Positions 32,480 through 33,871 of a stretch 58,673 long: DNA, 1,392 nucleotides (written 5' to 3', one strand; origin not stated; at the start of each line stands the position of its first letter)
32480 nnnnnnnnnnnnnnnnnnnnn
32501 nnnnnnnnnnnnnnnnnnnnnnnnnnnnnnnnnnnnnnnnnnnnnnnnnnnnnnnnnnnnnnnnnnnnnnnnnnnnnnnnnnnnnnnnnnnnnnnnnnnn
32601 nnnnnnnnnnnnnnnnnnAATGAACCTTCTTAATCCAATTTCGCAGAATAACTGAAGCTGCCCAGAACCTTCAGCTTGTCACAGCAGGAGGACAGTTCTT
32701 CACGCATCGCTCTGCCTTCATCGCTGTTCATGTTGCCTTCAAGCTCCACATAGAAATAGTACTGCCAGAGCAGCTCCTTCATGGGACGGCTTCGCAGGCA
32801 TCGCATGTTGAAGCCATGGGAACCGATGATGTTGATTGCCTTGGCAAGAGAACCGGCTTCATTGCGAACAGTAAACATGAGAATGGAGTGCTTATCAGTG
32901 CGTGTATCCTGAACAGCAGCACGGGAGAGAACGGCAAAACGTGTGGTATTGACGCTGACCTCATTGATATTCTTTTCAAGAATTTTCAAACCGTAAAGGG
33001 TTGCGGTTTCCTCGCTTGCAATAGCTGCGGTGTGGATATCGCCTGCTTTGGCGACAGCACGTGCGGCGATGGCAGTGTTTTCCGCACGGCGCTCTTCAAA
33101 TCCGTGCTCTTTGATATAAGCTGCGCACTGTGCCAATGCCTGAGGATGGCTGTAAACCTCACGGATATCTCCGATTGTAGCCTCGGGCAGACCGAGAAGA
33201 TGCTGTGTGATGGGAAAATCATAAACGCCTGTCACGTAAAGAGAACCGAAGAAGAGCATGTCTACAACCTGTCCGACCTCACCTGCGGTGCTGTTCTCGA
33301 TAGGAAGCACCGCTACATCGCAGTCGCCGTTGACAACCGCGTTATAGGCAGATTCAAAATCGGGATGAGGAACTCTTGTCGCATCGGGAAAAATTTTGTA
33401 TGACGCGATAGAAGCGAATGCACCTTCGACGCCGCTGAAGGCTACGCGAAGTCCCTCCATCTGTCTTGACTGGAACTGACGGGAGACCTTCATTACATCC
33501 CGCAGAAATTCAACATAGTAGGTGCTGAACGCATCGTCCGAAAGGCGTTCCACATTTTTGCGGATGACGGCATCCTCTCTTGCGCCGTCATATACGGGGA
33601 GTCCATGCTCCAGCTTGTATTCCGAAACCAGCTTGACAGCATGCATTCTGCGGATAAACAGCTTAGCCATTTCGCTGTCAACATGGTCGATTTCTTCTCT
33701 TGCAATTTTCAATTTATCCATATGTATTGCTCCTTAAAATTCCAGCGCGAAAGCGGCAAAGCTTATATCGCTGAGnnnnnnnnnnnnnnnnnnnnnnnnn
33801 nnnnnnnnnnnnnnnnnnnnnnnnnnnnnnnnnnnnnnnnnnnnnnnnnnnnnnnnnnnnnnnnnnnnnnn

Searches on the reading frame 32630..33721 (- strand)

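Call 24: search_protein_families(library=pfam, proteins=[window:32630-33721:-], max_evalue=0.00001)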
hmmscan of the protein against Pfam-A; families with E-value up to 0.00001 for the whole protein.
window:32630-33721:- (363 aa): 2 families
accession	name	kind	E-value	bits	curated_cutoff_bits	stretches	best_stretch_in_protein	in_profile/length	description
PF00800.23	PDT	-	1.1e-50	172.4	25.2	1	93-268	1-179/181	Prephenate dehydratase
PF01817.26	CM_2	-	2.8e-18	66.3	27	1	8-84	2-79/80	Chorismate mutase type II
